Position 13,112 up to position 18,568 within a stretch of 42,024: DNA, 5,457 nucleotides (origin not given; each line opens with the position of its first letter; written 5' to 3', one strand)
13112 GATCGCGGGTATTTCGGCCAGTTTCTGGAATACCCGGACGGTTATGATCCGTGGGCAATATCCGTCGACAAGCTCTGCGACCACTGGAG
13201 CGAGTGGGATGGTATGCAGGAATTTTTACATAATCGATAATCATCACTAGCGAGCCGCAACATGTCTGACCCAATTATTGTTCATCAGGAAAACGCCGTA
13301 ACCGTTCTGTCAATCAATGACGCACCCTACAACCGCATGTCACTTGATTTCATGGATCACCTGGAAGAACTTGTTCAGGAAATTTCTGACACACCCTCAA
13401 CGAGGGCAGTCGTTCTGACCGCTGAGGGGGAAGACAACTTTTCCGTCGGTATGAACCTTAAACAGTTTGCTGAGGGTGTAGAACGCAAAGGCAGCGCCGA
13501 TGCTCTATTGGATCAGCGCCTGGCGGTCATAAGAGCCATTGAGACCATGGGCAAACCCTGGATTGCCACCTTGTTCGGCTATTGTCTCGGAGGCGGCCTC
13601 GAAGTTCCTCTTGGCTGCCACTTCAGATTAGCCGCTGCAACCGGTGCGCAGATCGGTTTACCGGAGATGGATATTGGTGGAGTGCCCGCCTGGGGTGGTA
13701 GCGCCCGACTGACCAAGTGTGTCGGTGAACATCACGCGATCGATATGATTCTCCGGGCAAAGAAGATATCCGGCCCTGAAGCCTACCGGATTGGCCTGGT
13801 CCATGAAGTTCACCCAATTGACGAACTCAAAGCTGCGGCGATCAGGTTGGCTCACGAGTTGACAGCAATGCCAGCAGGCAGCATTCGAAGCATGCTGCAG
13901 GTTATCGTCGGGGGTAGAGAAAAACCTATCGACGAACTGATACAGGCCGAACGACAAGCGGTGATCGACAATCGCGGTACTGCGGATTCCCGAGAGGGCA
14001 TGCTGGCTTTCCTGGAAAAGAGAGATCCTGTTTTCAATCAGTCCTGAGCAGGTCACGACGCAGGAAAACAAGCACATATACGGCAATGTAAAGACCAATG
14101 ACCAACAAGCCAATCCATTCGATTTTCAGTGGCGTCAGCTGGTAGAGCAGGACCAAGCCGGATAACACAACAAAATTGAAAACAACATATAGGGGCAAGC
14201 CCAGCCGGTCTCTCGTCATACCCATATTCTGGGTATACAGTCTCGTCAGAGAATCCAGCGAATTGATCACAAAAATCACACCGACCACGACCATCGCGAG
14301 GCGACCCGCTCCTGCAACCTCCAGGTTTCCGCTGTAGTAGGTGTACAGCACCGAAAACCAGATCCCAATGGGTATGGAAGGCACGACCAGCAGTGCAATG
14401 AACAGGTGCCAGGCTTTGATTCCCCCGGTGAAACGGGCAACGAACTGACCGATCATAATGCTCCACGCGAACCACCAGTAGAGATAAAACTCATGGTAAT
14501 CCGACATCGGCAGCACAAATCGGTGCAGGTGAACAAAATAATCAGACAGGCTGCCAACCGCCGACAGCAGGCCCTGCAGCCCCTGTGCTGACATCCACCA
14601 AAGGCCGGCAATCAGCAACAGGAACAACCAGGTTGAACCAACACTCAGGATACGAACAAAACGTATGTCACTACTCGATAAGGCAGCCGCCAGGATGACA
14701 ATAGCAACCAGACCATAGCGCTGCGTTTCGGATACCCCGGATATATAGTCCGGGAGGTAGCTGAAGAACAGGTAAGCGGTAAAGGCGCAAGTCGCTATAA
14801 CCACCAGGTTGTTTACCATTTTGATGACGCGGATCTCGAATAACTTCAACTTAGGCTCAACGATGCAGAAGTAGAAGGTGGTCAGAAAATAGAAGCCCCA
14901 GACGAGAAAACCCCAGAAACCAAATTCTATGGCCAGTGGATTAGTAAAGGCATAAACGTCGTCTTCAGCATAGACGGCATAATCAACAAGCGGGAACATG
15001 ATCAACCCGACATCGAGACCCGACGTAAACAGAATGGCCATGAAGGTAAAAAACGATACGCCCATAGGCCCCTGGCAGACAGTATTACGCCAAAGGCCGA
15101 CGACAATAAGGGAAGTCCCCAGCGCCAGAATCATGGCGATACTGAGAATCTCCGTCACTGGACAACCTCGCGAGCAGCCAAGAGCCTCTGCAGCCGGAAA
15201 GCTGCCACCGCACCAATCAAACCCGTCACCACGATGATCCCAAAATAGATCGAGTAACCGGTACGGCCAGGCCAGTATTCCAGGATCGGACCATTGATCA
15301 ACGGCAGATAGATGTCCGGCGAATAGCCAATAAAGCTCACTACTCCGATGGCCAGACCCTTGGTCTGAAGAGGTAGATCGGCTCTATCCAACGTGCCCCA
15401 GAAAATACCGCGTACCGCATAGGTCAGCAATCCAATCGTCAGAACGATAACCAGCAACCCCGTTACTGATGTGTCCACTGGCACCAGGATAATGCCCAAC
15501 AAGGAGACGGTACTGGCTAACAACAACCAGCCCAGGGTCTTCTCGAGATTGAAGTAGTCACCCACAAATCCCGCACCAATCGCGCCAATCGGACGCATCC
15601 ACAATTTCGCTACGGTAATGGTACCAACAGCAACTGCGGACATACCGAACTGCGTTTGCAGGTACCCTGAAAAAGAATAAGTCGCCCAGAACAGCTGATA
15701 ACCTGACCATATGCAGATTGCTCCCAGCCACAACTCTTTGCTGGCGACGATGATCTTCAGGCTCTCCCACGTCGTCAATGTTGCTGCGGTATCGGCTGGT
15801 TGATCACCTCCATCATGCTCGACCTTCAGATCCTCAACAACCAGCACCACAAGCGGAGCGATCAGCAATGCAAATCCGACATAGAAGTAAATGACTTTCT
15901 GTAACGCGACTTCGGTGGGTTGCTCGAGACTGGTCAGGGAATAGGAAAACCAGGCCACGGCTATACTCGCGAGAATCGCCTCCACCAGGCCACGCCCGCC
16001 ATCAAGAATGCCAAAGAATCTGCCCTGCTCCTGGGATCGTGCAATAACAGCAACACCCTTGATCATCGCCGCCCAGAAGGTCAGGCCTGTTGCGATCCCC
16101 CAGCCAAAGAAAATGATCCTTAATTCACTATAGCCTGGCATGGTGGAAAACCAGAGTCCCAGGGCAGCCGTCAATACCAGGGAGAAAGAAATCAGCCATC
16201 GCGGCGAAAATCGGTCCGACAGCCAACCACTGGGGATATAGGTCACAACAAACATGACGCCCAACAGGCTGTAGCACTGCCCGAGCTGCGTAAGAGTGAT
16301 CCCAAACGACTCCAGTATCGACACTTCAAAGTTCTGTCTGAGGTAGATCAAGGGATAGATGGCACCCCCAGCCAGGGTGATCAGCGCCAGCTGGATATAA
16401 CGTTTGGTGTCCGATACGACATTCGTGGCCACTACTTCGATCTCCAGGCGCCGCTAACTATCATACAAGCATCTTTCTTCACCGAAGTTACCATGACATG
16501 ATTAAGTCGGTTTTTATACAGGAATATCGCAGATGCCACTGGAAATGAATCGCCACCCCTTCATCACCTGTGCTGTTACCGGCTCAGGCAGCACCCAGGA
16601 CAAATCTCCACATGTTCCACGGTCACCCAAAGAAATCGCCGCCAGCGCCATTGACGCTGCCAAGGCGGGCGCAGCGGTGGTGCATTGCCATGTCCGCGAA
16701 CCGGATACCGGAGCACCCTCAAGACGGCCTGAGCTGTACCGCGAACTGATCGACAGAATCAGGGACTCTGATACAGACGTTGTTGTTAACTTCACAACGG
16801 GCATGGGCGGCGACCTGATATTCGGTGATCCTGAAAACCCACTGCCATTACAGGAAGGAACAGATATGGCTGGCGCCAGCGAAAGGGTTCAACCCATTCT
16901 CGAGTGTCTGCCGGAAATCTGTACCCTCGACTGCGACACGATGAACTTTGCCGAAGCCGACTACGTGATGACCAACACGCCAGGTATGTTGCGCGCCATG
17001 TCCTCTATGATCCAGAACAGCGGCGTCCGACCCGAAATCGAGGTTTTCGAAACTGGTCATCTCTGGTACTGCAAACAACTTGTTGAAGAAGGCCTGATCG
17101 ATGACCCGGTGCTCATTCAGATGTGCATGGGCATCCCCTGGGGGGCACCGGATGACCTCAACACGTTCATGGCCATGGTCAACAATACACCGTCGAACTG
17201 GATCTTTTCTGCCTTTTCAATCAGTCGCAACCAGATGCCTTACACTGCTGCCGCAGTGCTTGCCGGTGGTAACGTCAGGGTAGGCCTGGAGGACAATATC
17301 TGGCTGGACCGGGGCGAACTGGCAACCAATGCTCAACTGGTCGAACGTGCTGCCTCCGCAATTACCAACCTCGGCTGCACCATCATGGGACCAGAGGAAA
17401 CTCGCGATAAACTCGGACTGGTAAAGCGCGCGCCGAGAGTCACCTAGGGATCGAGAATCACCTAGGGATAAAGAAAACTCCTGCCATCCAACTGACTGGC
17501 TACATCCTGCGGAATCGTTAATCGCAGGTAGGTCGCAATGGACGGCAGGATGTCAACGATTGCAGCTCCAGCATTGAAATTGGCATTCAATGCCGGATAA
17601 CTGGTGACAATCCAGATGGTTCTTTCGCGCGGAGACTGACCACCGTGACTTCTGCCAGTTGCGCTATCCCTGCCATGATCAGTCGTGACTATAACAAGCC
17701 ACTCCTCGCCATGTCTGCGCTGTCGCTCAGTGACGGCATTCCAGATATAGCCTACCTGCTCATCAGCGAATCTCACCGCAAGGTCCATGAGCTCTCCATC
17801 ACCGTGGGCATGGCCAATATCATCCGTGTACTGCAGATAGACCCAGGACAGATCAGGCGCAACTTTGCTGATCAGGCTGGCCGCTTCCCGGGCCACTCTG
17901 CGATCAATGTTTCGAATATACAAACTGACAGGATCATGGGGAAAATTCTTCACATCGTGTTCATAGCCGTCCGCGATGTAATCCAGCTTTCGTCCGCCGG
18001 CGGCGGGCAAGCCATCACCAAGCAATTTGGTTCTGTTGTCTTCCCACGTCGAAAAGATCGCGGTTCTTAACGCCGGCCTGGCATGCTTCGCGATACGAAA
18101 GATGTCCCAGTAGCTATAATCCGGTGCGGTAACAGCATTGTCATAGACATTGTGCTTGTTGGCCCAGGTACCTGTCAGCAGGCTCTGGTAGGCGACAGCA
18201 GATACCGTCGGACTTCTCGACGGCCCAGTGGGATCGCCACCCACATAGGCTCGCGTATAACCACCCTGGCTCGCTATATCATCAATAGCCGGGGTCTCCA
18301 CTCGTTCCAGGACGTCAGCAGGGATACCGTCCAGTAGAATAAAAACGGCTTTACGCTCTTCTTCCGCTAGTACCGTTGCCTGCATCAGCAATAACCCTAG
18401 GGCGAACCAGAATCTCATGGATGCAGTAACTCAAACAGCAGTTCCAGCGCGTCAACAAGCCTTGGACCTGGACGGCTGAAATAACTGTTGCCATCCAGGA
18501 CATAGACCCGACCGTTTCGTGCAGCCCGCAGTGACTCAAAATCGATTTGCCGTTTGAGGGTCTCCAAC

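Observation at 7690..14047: Translationally coupled six-gene operon matching no onium-compound pathway I know: di-iron membrane hydroxylase, BCCT, SDR, HSL esterase, PhyH dioxygenase, crotonase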

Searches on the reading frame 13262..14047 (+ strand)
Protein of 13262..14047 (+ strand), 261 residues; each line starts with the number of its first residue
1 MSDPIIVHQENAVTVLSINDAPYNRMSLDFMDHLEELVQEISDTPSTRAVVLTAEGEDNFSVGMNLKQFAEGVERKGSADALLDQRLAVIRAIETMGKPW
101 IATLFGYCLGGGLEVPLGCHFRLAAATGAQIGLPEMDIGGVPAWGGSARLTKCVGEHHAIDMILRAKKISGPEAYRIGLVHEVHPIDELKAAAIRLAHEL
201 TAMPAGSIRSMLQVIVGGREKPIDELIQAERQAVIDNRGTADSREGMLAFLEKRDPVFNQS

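Call 3: search_protein_families(library=pfam, proteins=[window:13262-14047:+])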
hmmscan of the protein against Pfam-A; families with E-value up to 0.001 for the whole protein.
window:13262-14047:+ (261 aa): 2 families
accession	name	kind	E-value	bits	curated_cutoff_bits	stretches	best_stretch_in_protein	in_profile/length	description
PF00378.25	ECH_1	-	2.5e-42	145.4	27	1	9-260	2-250/251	Enoyl-CoA hydratase/isomerase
PF16113.10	ECH_2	-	6.2e-24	85.5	27.2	1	23-253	12-240/335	Enoyl-CoA hydratase/isomerase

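Call 4: search_protein_families(library=ncbifam, proteins=[window:13262-14047:+])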
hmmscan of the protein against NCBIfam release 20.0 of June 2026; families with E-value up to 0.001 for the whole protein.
window:13262-14047:+ (261 aa): 73 families (the best 25 are shown)
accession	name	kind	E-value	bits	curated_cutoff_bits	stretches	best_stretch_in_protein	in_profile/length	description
NF005803.0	PRK07658.1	equivalog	1.4e-54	185.2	313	1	5-260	4-256/257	enoyl-CoA hydratase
NF006566.0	PRK09076.1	subfamily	9.9e-51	172.8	286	1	5-259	7-258/260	enoyl-CoA hydratase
NF051848.1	EnCoAHydtEchA19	equivalog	1.1e-43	149.7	400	1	5-260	2-257/258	enoyl-CoA hydratase EchA19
NF006007.0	PRK08138.1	subfamily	1.4e-43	149.2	355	1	7-259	12-259/261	enoyl-CoA hydratase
NF005802.0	PRK07657.1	equivalog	9.7e-43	146.6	363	1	9-259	10-258/260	enoyl-CoA hydratase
NF004475.0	PRK05809.1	subfamily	1.1e-42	146.3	394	1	5-260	6-259/260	short-chain-enoyl-CoA hydratase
NF004781.0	PRK06127.1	subfamily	9.8e-40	136.9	291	1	3-259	11-267/269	enoyl-CoA hydratase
NF004517.0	PRK05862.1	equivalog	1.3e-39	136.2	396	1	3-260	4-256/257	enoyl-CoA hydratase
NF007239.0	PRK09674.1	equivalog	4.4e-38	131.2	371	1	5-259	6-255/257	2,3-dehydroadipyl-CoA hydratase PaaF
NF004634.0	PRK05980.1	equivalog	6.4e-38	130.6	375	1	1-259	1-261/263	crotonase/enoyl-CoA hydratase family protein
NF042430.2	EnCoAhydt_DpgD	equivalog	1.4e-36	126.3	400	1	13-259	7-256/258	enoyl-CoA-hydratase DpgD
NF005700.0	PRK07511.1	subfamily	8.8e-36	123.8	274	1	1-259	1-259/260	enoyl-CoA hydratase family protein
NF046063.1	oxepin_alt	equivalog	1e-35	123.5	300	1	7-256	4-253/254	oxepin-CoA hydrolase, alternative type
NF005073.0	PRK06495.1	subfamily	1.9e-35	122.4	296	1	9-260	10-256/257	enoyl-CoA hydratase/isomerase family protein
NF006100.0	PRK08252.1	subfamily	4.2e-35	121.6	282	1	2-259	2-252/254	crotonase/enoyl-CoA hydratase family protein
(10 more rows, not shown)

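Call 67: search_solved_structures(query=window:13262-14047:+, max_evalue=1e-30)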
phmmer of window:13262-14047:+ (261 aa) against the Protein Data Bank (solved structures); distinct sequences matched with E-value up to 1e-30: 12.
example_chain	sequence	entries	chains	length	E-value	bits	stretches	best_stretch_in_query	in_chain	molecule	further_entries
3pea_A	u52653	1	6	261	3.9e-38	134.6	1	7-259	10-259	Enoyl-CoA hydratase/isomerase family protein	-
5zai_A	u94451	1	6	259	1.6e-35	126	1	22-259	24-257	3-hydroxypropionyl-coenzyme A dehydratase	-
5wyb_B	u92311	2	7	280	3.7e-35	124.9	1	7-258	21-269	Probable enoyl-CoA hydratase/isomerase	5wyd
5z7r_A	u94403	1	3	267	3.3e-34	121.8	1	5-255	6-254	Short-chain-enoyl-CoA hydratase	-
3kqf_A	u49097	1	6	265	2.3e-33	119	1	16-259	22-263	Enoyl-CoA hydratase/isomerase family protein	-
3pzk_A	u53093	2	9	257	7.1e-33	117.4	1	4-259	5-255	e enoyl-CoA hydratase echA8 | enoyl-CoA hydratase echA8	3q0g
3q0j_A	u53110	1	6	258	7.1e-33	117.4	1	4-259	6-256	enoyl-CoA hydratase echA8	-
5jbw_A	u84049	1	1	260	8.6e-33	117.1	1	21-259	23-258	3-hydroxybutyryl-CoA dehydratase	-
5jbx_A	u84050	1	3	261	8.7e-33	117.1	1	21-259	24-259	3-hydroxybutyryl-CoA dehydratase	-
3h81_A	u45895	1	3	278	9.4e-33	117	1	4-259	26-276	enoyl-CoA hydratase echA8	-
4fjw_D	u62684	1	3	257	1.8e-32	116.1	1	4-259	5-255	Probable enoyl-CoA hydratase echA8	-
6lvp_A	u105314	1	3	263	2.6e-32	115.6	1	13-259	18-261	Enoyl-CoA hydratase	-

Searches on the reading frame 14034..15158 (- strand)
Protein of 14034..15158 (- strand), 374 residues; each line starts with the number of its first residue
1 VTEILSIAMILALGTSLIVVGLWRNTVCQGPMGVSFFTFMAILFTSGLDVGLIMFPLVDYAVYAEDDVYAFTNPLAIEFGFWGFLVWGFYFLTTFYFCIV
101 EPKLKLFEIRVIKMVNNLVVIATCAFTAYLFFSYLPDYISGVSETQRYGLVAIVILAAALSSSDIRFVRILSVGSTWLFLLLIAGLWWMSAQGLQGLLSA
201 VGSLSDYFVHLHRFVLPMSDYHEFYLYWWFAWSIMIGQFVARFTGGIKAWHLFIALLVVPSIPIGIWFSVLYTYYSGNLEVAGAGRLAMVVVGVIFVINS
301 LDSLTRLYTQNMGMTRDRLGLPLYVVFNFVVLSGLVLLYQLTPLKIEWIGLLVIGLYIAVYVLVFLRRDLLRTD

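Call 6: search_protein_families(library=pfam, proteins=[window:14034-15158:-])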
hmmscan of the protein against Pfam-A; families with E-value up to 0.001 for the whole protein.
window:14034-15158:- (374 aa): 1 family
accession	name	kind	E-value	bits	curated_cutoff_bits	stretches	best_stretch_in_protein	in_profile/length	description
PF02028.23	BCCT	-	8.3e-07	28.3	27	1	35-272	76-355/485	BCCT, betaine/carnitine/choline family transporter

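Call 18: search_protein_families(library=ncbifam, proteins=[window:14034-15158:-], max_evalue=0.00001)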
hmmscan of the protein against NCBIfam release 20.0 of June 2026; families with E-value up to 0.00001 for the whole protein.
window:14034-15158:- (374 aa): 1 family
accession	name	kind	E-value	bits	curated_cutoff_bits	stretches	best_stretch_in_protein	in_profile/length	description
NF047988.1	betaine_BCCT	equivalog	5.8e-06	25.1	650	0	220-272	302-354/483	glycine betaine uptake BCCT transporter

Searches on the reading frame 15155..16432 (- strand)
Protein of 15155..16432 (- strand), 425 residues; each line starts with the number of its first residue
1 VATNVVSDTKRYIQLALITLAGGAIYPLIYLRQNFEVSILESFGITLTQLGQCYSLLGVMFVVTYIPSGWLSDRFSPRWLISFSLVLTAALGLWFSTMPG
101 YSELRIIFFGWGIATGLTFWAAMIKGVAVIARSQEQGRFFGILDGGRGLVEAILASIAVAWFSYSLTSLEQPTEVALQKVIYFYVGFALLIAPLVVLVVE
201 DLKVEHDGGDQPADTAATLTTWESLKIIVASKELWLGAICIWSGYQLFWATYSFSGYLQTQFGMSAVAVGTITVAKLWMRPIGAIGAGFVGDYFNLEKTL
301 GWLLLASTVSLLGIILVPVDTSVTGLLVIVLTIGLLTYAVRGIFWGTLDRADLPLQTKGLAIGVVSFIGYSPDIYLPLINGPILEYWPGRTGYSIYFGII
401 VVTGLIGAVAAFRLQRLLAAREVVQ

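Call 6: search_protein_families(library=pfam, proteins=[window:15155-16432:-])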
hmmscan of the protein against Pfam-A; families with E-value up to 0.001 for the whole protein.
window:15155-16432:- (425 aa): 2 families
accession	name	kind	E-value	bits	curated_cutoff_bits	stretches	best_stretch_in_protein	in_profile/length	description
PF07690.21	MFS_1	-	4.2e-20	72.4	33.4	1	38-370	22-340/347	Major Facilitator Superfamily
PF12832.13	MFS_1_like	-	7.1e-05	22.5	25.2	0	11-145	213-344/373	MFS_1 like family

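Call 18: search_protein_families(library=ncbifam, proteins=[window:15155-16432:-], max_evalue=0.00001)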
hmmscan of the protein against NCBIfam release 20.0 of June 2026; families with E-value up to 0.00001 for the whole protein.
window:15155-16432:- (425 aa): 3 families
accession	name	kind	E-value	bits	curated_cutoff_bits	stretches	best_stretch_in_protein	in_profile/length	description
TIGR00881.1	2A0104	subfamily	5.9e-19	68.3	407.75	1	29-387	8-373/379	phosphoglycerate transporter protein PgtP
TIGR00893.1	2A0114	subfamily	4e-10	39.2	395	1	38-411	19-395/399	D-galactonate transporter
NF049980.1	SfMCT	equivalog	8.9e-06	24.6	320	0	29-335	18-314/378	L-lactate MFS transporter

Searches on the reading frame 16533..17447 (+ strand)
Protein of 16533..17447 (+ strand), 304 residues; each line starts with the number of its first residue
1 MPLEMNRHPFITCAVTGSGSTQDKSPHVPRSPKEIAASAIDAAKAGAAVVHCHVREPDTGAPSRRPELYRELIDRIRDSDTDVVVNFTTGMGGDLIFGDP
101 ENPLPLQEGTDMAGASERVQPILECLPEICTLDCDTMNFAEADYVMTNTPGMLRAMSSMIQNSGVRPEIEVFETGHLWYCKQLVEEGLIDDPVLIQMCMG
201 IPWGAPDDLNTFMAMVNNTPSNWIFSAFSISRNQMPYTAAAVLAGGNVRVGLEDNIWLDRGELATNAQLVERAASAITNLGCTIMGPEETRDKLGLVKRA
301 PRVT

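Call 7: search_protein_families(library=pfam, proteins=[window:16533-17447:+])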
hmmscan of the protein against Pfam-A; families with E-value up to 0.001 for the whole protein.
window:16533-17447:+ (304 aa): 1 family
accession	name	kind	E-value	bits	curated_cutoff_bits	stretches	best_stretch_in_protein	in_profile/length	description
PF05853.18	BKACE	-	3.9e-98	328.6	24.8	1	10-296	3-274/274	beta-keto acid cleavage enzyme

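Call 18: search_protein_families(library=ncbifam, proteins=[window:16533-17447:+], max_evalue=0.00001)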
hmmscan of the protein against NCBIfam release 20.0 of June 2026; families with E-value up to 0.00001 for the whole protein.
window:16533-17447:+ (304 aa): 4 families
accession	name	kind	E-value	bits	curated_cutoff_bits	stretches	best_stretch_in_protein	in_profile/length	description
NF052387.1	Lys_ferment_KCE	equivalog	9.2e-69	231.8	382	1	11-296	4-267/267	3-keto-5-aminohexanoate cleavage enzyme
NF053538.1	DixhxACActTsKce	equivalog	3.6e-61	206.9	430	2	142-296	143-302/310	3,5-dioxohexanoate:acetyl-CoA acetone transferase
NF052389.1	Lys_KAL_CLE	exception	9.4e-52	176.2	725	1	11-299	173-439/440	bifunctional 3-aminobutyryl-CoA ammonia lyase/3-keto-5-aminohexanoate cleavage enzyme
NF053568.1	3OXCoAcCUPNH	equivalog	6.7e-49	166.6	350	1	10-296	5-272/274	3-oxoadipate:acetyl-CoA acetyltransferase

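Call 26: search_solved_structures(query=window:16533-17447:+, max_evalue=0.001)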
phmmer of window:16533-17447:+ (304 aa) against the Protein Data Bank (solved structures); distinct sequences matched with E-value up to 0.001: 14.
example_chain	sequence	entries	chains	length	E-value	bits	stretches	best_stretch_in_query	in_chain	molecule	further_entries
3c6c_A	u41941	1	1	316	8.1e-84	284.6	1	5-298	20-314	3-keto-5-aminohexanoate cleavage enzyme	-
9zsc_A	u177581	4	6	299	3.5e-60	207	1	7-296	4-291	3-keto-5-aminohexanoate cleavage protein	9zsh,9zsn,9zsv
3e49_A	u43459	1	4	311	3e-41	144.8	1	6-296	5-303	uncharacterized protein DUF849 with a TIM barrel fold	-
3lot_A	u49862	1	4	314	4.4e-41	144.3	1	10-297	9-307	uncharacterized protein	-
8rio_A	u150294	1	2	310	5.9e-41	143.8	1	5-296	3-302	3-keto-5-aminohexanoate cleavage protein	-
8rip_A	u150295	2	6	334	6.8e-41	143.6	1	4-296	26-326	3-keto-5-aminohexanoate cleavage protein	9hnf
3e02_A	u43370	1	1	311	1.1e-40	142.9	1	6-294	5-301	uncharacterized protein DUF849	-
2y7d_A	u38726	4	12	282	8.7e-37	130.2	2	118-296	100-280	3-KETO-5-AMINOHEXANOATE CLEAVAGE ENZYME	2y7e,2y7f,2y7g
3chv_A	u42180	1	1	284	1.3e-29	106.6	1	6-297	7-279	Prokaryotic domain of unknown function (DUF849) with a TIM barrel fold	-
3fa5_A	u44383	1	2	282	5e-25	91.5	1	9-277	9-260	protein of unknown function (DUF849)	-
3no5_A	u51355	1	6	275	5.4e-23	84.9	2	113-291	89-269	Uncharacterized protein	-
5zmy_A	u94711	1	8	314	2.9e-21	79.2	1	24-296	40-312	Cis-epoxysuccinate hydrolase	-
5zmu_A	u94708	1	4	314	6.2e-21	78.1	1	24-296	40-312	Cis-epoxysuccinate hydrolase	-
4nna_A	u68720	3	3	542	2e-06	30.5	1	7-202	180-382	OBCA, Oxalate Biosynthetic Component A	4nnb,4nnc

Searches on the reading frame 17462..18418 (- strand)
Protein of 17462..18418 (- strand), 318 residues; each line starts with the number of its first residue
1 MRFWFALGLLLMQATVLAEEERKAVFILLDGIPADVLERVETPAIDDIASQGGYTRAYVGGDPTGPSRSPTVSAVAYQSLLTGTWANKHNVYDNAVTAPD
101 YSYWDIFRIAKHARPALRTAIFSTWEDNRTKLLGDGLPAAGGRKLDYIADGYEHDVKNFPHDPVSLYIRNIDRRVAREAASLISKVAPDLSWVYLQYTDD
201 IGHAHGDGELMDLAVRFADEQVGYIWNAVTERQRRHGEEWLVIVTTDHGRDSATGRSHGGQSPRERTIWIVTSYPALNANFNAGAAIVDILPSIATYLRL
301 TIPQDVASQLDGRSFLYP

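Call 7: search_protein_families(library=pfam, proteins=[window:17462-18418:-])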
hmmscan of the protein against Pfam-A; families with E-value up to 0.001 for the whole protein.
window:17462-18418:- (318 aa): 2 families
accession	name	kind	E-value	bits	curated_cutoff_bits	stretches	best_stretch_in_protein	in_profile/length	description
PF01663.27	Phosphodiest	-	3.3e-16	60.2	23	1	25-253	2-224/342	Type I phosphodiesterase / nucleotide pyrophosphatase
PF01676.23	Metalloenzyme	-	0.00025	21.1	24.3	1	172-259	131-212/252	Metalloenzyme superfamily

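Call 18: search_protein_families(library=ncbifam, proteins=[window:17462-18418:-], max_evalue=0.00001)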
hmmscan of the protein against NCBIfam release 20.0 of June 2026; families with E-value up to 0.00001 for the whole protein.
window:17462-18418:- (318 aa): 0 families
